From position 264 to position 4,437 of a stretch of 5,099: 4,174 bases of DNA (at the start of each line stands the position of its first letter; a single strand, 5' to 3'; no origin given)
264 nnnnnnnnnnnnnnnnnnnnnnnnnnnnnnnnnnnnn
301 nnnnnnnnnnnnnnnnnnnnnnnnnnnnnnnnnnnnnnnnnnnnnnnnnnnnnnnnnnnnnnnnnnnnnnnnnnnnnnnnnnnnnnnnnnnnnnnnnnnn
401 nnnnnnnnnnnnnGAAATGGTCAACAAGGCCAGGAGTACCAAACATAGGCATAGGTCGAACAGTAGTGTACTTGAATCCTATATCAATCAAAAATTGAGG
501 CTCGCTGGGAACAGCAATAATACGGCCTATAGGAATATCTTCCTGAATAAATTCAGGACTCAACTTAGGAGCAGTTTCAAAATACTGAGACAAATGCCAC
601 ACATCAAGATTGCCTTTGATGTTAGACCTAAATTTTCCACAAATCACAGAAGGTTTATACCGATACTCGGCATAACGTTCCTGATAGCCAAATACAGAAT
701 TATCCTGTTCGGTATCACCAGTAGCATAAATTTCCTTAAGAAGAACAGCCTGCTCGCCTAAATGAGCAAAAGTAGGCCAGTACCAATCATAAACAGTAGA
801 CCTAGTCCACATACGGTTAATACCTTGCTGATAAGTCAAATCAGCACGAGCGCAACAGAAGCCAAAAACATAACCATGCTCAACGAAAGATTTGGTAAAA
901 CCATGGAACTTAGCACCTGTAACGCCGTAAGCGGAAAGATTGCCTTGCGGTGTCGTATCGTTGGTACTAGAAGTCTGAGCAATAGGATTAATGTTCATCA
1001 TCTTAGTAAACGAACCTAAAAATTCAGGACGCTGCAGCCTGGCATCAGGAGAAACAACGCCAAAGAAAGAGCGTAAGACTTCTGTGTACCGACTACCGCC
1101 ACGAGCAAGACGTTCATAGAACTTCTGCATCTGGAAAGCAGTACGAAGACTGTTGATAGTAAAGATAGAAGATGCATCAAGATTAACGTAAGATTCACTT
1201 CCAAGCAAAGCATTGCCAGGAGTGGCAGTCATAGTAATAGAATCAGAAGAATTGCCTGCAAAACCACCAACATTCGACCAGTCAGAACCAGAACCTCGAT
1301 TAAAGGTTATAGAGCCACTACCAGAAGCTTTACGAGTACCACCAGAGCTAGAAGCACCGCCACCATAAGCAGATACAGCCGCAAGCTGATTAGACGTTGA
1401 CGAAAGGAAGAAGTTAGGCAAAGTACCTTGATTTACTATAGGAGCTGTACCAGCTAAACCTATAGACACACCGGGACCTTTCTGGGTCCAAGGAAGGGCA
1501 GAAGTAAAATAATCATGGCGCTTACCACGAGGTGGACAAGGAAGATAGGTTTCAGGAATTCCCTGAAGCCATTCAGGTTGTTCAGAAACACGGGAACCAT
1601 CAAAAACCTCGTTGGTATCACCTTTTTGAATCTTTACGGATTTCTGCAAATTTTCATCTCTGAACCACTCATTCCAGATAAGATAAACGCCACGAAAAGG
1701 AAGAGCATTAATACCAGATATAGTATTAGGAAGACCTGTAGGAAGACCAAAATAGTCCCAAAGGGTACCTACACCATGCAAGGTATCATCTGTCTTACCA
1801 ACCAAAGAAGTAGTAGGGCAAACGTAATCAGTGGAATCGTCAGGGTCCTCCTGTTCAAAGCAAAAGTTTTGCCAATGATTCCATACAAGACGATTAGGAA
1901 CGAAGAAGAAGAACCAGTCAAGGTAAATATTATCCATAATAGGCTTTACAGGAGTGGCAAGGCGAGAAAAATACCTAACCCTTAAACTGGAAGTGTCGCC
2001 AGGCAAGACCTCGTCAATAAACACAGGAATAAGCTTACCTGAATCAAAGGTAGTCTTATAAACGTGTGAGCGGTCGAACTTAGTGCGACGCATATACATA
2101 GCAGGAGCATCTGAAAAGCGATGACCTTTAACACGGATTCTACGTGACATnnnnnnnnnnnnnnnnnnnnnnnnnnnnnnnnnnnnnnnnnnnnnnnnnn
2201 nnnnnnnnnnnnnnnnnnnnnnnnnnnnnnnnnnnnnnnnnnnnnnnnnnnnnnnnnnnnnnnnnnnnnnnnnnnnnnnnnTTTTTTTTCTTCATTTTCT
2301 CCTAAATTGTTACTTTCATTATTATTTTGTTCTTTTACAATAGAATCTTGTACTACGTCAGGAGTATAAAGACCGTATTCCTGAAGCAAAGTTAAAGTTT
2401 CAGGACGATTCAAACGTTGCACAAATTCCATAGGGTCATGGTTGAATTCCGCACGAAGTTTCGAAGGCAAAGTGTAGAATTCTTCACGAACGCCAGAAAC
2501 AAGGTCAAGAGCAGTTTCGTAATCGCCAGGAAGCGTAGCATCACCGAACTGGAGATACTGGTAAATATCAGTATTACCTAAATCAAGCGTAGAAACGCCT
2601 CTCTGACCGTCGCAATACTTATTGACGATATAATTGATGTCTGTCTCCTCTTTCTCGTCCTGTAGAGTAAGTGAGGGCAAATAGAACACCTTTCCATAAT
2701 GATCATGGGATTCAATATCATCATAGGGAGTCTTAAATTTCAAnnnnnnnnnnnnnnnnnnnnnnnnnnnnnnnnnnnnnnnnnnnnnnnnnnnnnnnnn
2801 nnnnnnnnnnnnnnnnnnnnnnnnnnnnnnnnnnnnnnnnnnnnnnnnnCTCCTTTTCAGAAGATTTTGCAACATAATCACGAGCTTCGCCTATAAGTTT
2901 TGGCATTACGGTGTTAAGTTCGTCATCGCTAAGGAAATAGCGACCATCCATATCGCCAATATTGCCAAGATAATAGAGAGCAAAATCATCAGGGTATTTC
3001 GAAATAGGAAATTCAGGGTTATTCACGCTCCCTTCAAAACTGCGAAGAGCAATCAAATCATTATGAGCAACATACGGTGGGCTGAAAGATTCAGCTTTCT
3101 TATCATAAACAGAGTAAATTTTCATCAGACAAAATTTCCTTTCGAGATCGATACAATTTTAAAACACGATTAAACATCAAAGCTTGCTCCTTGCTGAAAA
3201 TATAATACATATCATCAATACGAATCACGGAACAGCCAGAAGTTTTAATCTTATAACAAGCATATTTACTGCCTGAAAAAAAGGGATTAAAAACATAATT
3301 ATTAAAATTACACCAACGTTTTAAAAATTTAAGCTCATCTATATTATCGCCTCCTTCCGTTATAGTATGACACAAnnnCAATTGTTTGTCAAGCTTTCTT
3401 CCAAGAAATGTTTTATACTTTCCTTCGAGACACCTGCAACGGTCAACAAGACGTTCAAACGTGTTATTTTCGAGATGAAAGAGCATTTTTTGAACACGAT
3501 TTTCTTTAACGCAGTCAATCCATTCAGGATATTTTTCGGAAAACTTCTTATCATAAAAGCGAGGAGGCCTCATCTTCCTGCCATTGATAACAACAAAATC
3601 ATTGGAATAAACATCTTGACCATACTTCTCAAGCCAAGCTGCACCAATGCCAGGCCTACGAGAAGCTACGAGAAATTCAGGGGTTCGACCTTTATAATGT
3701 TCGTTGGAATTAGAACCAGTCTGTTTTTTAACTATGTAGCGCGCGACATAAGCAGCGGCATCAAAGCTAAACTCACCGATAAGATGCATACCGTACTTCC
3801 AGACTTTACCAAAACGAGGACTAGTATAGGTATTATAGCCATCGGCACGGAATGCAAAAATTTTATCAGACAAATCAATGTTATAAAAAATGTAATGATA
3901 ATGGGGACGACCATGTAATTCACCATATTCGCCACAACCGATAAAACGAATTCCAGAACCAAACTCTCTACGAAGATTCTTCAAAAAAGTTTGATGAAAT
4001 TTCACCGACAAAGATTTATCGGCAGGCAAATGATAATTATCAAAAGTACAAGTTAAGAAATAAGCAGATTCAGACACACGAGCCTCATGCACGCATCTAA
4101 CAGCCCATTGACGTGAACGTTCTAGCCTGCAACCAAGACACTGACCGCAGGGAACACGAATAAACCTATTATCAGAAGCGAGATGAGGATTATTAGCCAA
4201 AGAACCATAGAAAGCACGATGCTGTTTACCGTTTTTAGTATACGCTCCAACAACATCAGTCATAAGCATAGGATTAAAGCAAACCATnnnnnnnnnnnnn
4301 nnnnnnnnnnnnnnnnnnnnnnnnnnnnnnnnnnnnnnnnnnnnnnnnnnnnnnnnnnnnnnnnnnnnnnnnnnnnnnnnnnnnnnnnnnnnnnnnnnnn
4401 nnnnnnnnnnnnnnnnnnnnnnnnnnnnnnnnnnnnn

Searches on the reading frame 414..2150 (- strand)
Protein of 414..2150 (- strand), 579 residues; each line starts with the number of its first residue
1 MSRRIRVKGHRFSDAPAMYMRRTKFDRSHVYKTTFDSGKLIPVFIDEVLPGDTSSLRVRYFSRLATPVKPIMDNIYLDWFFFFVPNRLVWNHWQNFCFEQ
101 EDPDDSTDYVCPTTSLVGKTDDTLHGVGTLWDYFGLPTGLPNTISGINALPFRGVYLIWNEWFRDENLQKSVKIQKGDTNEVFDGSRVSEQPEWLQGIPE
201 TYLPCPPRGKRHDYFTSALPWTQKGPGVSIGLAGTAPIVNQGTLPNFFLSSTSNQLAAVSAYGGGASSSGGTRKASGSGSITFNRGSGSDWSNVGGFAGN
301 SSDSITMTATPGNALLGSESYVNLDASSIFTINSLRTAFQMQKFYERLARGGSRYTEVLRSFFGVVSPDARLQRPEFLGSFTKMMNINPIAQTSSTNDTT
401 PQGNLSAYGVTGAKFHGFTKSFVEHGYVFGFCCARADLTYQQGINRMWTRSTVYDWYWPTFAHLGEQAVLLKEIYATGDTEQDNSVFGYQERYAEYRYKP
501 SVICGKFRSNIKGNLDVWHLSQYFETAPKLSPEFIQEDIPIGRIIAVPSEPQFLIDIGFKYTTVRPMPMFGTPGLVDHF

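Call 9: search_protein_families(library=phrogs, proteins=[window:414-2150:-], max_evalue=0.1)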
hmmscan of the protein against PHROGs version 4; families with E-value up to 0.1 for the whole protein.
window:414-2150:- (579 aa): 1 family
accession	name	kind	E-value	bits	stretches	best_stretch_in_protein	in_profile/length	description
phrog_514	-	head and packaging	1.1e-209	698.5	1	2-578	4-518/531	major head protein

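Call 10: search_protein_families(library=pfam, proteins=[window:414-2150:-], max_evalue=0.1)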
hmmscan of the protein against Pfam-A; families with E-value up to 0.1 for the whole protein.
window:414-2150:- (579 aa): 1 family
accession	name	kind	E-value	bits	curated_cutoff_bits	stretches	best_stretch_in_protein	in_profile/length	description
PF02305.22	Phage_F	-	8.2e-161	536.6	25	1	16-575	4-501/501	Capsid protein (F protein)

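Call 44: search_dna_similar(query=window:414-2150:-, collection=phages, mode=protein, max_rows=60, rows=spread, max_evalue=1e-30)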
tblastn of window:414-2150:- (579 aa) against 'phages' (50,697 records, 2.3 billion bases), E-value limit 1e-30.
Records with a match: 2906; places in all: 2913; records where one place covers at least 80% of the query: 2402.
Best place of each record, by identity: 60-80% 12; <60% 2894.
By first word of the organism name: bajarodmic 900; Microviridae 767; Dulem 323; Blackfly 106; Dipodfec 91; Gokushovirus 87; Microvirus 77; Capybara 77; robinz 70; Apis 68; and 28 more.
By host as written in the record: - 1094; Peromyscus fraterculus 455; Ciona robusta 234; Varecia variegata 141; Austrosimulium ungulatum 106; Hydrochoerus hydrochaeris 77; Petroica australis 70; Homo sapiens 69; and 50 more.
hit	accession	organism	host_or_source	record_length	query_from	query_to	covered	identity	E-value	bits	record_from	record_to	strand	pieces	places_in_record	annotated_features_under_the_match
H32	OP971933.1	Microviridae sp.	Human feces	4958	18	579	97%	78.1%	0e+0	875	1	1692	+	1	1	VP1: major capsid protein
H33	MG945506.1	Microviridae sp.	pig feces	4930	1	579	100%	50.2%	3e-176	545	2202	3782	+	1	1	similar to VP1 | similar to hypothetical protein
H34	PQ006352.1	bajarodmic virus 248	Peromyscus fraterculus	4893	7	579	99%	49.2%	5e-171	531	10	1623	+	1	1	major capsid protein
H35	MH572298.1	Microviridae sp.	Ciona robusta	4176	7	579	99%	48.4%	9e-166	512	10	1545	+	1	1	major capsid protein | DNA pilot protein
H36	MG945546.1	Microviridae sp.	flamingo feces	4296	6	579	99%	47.7%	3e-164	509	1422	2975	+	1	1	similar to VP1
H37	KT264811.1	Gokushovirus WZ-2015a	crown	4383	7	579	99%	47.5%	2e-162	505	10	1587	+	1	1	VP1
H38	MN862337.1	Kummerowia striata gokushovirus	Kummerowia striata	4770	3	579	100%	46.7%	1e-159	500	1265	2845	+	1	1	VP1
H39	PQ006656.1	bajarodmic virus 56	Peromyscus fraterculus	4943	11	579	98%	47.0%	3e-172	535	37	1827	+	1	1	major capsid protein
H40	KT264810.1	Gokushovirus WZ-2015a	bird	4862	7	579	99%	46.3%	2e-158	497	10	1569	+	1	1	VP1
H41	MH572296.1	Microviridae sp.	Ciona robusta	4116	12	579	98%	46.3%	6e-157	489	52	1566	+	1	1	major capsid protein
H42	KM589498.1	Gokushovirinae Bog1183_53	sphagnum-peat soil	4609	7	579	99%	45.5%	4e-151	476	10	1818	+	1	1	major capsid protein VP1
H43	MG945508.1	Microviridae sp.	pig feces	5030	2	578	100%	44.5%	3e-137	441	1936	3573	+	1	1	similar to VP1 | similar to VP3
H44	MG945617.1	Microviridae sp.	pig feces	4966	4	579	99%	43.8%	2e-137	441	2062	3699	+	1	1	similar to VP1 | similar to hypothetical protein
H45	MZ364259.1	robinz microvirus RP_97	Petroica australis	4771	7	579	99%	43.7%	5e-138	442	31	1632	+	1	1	major capsid protein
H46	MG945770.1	Microviridae sp.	pig feces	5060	8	578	99%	43.5%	1e-126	412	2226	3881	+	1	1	similar to VP1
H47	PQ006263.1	bajarodmic virus 165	Peromyscus fraterculus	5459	7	578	99%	43.2%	1e-125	410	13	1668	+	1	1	major capsid protein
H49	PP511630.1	Dulem virus 145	Varecia variegata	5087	6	578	99%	42.7%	3e-123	403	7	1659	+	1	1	major capsid protein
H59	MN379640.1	Chicken microvirus mg7_10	Gallus gallus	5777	6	575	98%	39.8%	7e-115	381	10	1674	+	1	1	major capsid protein | internal scaffolding protein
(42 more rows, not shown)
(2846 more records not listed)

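Call 45: get_annotated_region(hit=H33, flank=6000)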
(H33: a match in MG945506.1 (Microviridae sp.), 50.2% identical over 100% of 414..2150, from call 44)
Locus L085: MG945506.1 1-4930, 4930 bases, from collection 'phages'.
description: UNVERIFIED: Microviridae sp. isolate 1745-1801, complete genome.
organism: Microviridae sp. (NCBI taxid 2202644)
taxonomy: Viruses; Monodnaviria; Sangervirae; Phixviricota; Malgrandaviricetes; Petitvirales; Microviridae
host: -; source: pig feces; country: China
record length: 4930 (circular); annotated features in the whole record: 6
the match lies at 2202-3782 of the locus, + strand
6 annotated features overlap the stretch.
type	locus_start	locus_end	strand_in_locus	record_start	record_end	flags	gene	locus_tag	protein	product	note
misc_feature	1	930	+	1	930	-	-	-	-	-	similar to VP4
misc_feature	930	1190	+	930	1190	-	-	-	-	-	similar to VP5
misc_feature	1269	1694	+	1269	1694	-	-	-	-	-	similar to VP3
misc_feature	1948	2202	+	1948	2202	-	-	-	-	-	similar to hypothetical protein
misc_feature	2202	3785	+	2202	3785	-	-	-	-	-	similar to VP1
misc_feature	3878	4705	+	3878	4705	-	-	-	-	-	similar to VP2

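Call 46: get_annotated_region(hit=H34, flank=6000)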
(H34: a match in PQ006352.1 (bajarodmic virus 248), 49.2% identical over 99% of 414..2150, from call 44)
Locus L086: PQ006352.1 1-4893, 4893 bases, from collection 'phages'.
description: Bajarodmic virus 248 isolate BGG_02_74, complete genome.
organism: bajarodmic virus 248 (NCBI taxid 3343146)
taxonomy: Viruses; Monodnaviria; Sangervirae; Phixviricota; Malgrandaviricetes; Petitvirales; Microviridae; Microvirus
host: Peromyscus fraterculus; source: feces; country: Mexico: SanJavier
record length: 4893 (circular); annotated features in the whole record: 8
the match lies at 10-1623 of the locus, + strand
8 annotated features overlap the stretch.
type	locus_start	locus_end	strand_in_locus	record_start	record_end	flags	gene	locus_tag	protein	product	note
CDS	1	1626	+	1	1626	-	-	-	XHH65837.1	major capsid protein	-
CDS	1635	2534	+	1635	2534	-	-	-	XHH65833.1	DNA pilot protein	-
CDS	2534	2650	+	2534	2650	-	-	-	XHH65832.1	DNA binding protein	-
CDS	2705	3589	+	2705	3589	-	-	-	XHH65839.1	replication initiator protein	-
CDS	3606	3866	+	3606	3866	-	-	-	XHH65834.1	hypothetical protein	-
CDS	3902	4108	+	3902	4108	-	-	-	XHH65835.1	hypothetical protein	-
CDS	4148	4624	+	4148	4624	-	-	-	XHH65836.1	internal scaffolding protein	-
CDS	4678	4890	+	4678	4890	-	-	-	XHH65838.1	nonstructural protein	-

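Call 47: get_annotated_region(hit=H38, flank=6000)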
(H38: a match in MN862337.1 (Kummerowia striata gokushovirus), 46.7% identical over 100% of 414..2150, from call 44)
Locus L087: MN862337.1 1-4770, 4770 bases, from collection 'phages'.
description: Kummerowia striata gokushovirus strain pt119-gok-3, complete genome.
organism: Kummerowia striata gokushovirus (NCBI taxid 2740155)
taxonomy: Viruses; Monodnaviria; Sangervirae; Phixviricota; Malgrandaviricetes; Petitvirales; Microviridae; Gokushovirinae
host: Kummerowia striata; source: -; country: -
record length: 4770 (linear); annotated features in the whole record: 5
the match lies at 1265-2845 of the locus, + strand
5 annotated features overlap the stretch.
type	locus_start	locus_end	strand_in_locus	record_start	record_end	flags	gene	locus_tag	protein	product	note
CDS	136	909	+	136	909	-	-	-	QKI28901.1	VP4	-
CDS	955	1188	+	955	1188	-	-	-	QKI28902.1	VP5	-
CDS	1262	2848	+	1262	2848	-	-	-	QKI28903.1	VP1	-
CDS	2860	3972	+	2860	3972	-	-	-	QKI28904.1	VP2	-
CDS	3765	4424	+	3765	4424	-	-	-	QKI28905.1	VP3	-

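Call 48: get_annotated_region(hit=H42, flank=6000)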
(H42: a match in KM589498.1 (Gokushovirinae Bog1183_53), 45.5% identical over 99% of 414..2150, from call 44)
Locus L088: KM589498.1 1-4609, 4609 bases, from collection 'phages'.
description: Gokushovirinae Bog1183_53, complete genome.
organism: Gokushovirinae Bog1183_53 (NCBI taxid 1655646)
taxonomy: Viruses; Monodnaviria; Sangervirae; Phixviricota; Malgrandaviricetes; Petitvirales; Microviridae; Gokushovirinae
host: -; source: sphagnum-peat soil; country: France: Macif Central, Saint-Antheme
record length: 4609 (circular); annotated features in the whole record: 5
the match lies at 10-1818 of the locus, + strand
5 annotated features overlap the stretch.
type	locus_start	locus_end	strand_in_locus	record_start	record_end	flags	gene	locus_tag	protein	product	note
CDS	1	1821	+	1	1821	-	-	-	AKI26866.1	major capsid protein VP1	-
CDS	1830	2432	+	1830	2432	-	-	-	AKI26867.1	DNA pilot protein VP2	minor capsid protein VP2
CDS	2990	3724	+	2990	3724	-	-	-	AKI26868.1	replication protein VP4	-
CDS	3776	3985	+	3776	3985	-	-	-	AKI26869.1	DNA binding protein VP5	-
CDS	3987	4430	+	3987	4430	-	-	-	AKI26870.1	internal scaffolding protein VP3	minor capsid protein VP3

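Call 49: get_annotated_region(hit=H47, flank=6000)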
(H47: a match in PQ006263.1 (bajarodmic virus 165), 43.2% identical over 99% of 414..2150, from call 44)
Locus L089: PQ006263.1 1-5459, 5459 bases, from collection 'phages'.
description: Bajarodmic virus 165 isolate BGG_01_90, complete genome.
organism: bajarodmic virus 165 (NCBI taxid 3343056)
taxonomy: Viruses; Monodnaviria; Sangervirae; Phixviricota; Malgrandaviricetes; Petitvirales; Microviridae; Microvirus
host: Peromyscus fraterculus; source: feces; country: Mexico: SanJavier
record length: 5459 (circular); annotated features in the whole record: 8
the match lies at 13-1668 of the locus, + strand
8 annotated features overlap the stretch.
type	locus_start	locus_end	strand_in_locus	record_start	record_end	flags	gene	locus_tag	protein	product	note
CDS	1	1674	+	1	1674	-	-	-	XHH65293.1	major capsid protein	-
CDS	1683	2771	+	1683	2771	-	-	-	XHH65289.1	DNA pilot protein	-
CDS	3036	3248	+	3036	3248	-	-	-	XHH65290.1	hypothetical protein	-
CDS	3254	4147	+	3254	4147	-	-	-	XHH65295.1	replication initiator protein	-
CDS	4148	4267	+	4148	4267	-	-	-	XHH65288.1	DNA binding protein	-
CDS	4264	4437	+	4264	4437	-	-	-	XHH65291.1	hypothetical protein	-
CDS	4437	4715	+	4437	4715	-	-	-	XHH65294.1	nonstructural protein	-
CDS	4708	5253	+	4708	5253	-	-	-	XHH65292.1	internal scaffolding protein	-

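Call 50: get_annotated_region(hit=H49, flank=6000)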
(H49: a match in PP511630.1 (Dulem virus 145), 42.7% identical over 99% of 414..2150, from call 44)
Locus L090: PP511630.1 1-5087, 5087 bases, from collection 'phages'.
description: Dulem virus 145 isolate Duke_25FF_1235, complete genome.
organism: Dulem virus 145 (NCBI taxid 3145622)
taxonomy: Viruses; Monodnaviria; Sangervirae; Phixviricota; Malgrandaviricetes; Petitvirales; Microviridae; Microvirus
host: Varecia variegata; source: feces; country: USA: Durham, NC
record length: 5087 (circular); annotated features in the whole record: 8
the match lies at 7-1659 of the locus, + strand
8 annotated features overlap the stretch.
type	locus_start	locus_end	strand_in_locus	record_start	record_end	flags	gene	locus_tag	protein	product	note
CDS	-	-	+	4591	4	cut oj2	-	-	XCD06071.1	internal scaffolding protein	-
CDS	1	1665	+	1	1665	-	-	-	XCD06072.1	major capsid protein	-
CDS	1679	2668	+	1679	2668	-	-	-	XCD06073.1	DNA pilot protein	-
CDS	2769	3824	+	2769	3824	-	-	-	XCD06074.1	replication initiator protein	-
CDS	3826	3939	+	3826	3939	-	-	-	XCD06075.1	hypothetical protein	-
CDS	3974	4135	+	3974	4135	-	-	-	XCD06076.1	hypothetical protein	-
CDS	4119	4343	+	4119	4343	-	-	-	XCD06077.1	hypothetical protein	-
CDS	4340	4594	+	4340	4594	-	-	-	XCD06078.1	nonstructural protein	-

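Call 51: get_annotated_region(hit=H44, flank=6000)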
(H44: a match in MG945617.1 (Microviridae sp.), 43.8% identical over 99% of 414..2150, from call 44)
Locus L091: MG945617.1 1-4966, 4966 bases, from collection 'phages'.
description: UNVERIFIED: Microviridae sp. isolate 5105-1801, complete genome.
organism: Microviridae sp. (NCBI taxid 2202644)
taxonomy: Viruses; Monodnaviria; Sangervirae; Phixviricota; Malgrandaviricetes; Petitvirales; Microviridae
host: -; source: pig feces; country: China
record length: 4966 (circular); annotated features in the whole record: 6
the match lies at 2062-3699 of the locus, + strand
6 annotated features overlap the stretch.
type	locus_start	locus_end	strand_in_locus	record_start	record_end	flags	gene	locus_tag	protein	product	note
misc_feature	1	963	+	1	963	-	-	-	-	-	similar to VP4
misc_feature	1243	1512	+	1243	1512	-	-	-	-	-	similar to hypothetical protein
misc_feature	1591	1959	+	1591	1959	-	-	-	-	-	similar to hypothetical protein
misc_feature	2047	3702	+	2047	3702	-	-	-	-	-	similar to VP1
misc_feature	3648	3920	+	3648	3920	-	-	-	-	-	similar to hypothetical protein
misc_feature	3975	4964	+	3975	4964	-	-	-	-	-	similar to VP2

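Call 52: get_annotated_region(hit=H59, flank=6000)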
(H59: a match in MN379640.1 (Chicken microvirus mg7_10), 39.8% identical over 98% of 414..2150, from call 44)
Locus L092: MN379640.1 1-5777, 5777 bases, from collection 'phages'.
description: Chicken microvirus mg7_10, complete genome.
organism: Chicken microvirus mg7_10 (NCBI taxid 2720922)
taxonomy: Viruses; Monodnaviria; Sangervirae; Phixviricota; Malgrandaviricetes; Petitvirales; Microviridae; Microvirus
host: Gallus gallus; source: tracheal swab; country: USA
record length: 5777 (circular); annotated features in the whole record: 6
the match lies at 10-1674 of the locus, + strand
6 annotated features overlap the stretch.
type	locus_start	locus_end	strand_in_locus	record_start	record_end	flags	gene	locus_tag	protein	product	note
CDS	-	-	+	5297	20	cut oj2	-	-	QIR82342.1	internal scaffolding protein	similar to PHA00099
CDS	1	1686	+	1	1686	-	-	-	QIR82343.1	major capsid protein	similar to PHA00363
CDS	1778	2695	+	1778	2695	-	-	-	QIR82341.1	DNA pilot protein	similar to PHA00327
CDS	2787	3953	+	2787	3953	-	-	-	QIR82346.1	replication initiator protein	similar to PHA00330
CDS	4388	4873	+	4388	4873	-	-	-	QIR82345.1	peptidase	similar to PHA00099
CDS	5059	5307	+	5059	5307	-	-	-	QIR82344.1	nonstructural protein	Simialr to PHA00198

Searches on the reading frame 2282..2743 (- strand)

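Call 9: search_protein_families(library=phrogs, proteins=[window:2282-2743:-], max_evalue=0.1)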
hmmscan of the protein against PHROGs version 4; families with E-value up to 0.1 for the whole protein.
window:2282-2743:- (154 aa): 3 families
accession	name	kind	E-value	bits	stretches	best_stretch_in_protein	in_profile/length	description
phrog_1642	-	head and packaging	1.3e-33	117.1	1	1-145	4-137/152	virion structural protein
phrog_24439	-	head and packaging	0.0031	18.6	1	69-121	10-62/82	virion structural protein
phrog_28437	-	unknown function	0.082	13.1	0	88-143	164-219/239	-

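Call 10: search_protein_families(library=pfam, proteins=[window:2282-2743:-], max_evalue=0.1)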
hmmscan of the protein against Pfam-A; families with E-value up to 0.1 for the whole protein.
window:2282-2743:- (154 aa): 1 family
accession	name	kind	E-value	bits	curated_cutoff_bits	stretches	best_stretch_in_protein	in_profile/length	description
PF09675.16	Chlamy_scaf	-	5.3e-22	78.8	25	1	23-143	16-130/134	Chlamydia-phage Chp2 scaffold (Chlamy_scaf)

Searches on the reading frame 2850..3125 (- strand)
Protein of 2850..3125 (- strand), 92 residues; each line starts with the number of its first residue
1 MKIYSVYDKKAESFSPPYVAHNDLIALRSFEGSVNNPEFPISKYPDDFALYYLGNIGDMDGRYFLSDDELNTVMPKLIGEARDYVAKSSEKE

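Call 9: search_protein_families(library=phrogs, proteins=[window:2850-3125:-], max_evalue=0.1)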
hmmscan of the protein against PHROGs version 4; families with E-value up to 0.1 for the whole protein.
window:2850-3125:- (92 aa): 2 families
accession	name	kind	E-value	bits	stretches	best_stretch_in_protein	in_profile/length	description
phrog_1670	-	DNA, RNA and nucleotide metabolism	9.8e-22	77.7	1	1-91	3-87/96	DNA binding protein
phrog_35869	-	DNA, RNA and nucleotide metabolism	0.00018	22.5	1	3-63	43-102/130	DNA binding protein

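Call 10: search_protein_families(library=pfam, proteins=[window:2850-3125:-], max_evalue=0.1)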
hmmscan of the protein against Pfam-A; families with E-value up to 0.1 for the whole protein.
window:2850-3125:- (92 aa): 1 family
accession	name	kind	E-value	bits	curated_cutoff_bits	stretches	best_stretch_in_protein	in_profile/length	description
PF20577.3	Phage_ORF5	-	9e-18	64.1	27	1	3-61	1-59/75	Phage ORF5 protein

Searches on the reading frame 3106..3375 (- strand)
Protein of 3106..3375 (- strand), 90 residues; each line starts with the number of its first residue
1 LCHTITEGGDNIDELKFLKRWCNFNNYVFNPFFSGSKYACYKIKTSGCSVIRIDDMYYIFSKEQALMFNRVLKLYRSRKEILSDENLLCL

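Call 9: search_protein_families(library=phrogs, proteins=[window:3106-3375:-], max_evalue=0.1)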
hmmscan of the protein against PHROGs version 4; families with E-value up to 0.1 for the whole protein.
window:3106-3375:- (90 aa): 2 families
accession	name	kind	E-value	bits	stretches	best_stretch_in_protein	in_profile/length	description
phrog_27806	-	other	0.0076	15.6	1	16-86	62-132/798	DNA methyltransferase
phrog_2430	-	unknown function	0.072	13.9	1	38-65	5-33/65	-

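Call 10: search_protein_families(library=pfam, proteins=[window:3106-3375:-], max_evalue=0.1)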
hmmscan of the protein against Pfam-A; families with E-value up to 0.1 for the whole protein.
window:3106-3375:- (90 aa): 1 family
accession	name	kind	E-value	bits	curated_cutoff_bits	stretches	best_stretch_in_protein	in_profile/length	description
PF25744.1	T4_Y13H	-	0.047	14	27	1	38-65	4-32/61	Bacteriophage T4 Y13H protein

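Call 57: search_protein_families(library=padloc, proteins=[window:3106-3375:-], max_evalue=1)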
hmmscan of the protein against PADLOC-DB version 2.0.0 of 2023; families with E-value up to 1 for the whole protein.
window:3106-3375:- (90 aa): 1 family
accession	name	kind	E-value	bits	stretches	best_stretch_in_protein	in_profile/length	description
PDLC03111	Specificity_I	-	0.019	12.8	1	3-73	61-129/207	Type I specificity subunit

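Call 58: search_protein_families(library=ncbifam, proteins=[window:3106-3375:-], max_evalue=1)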
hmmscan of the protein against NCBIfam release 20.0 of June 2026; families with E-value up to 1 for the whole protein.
window:3106-3375:- (90 aa): 0 families

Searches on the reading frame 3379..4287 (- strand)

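Call 9: search_protein_families(library=phrogs, proteins=[window:3379-4287:-], max_evalue=0.1)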
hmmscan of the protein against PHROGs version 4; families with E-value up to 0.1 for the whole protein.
window:3379-4287:- (303 aa): 3 families
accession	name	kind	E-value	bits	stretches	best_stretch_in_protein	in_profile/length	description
phrog_942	-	DNA, RNA and nucleotide metabolism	3.1e-109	367.6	1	1-299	59-356/501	replication initiation protein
phrog_29197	-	unknown function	1.7e-29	104.1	1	42-135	59-168/187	-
phrog_3584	-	DNA, RNA and nucleotide metabolism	0.00013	22.5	1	73-140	67-140/265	replication initiation protein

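Call 10: search_protein_families(library=pfam, proteins=[window:3379-4287:-], max_evalue=0.1)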
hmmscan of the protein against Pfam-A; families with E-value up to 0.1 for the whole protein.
window:3379-4287:- (303 aa): 1 family
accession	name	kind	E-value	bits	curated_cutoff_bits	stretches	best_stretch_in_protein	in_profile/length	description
PF23343.2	REP_ORF2-G2P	-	9.8e-16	58.3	27.8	1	76-188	2-98/99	Replication-associated protein ORF2/G2P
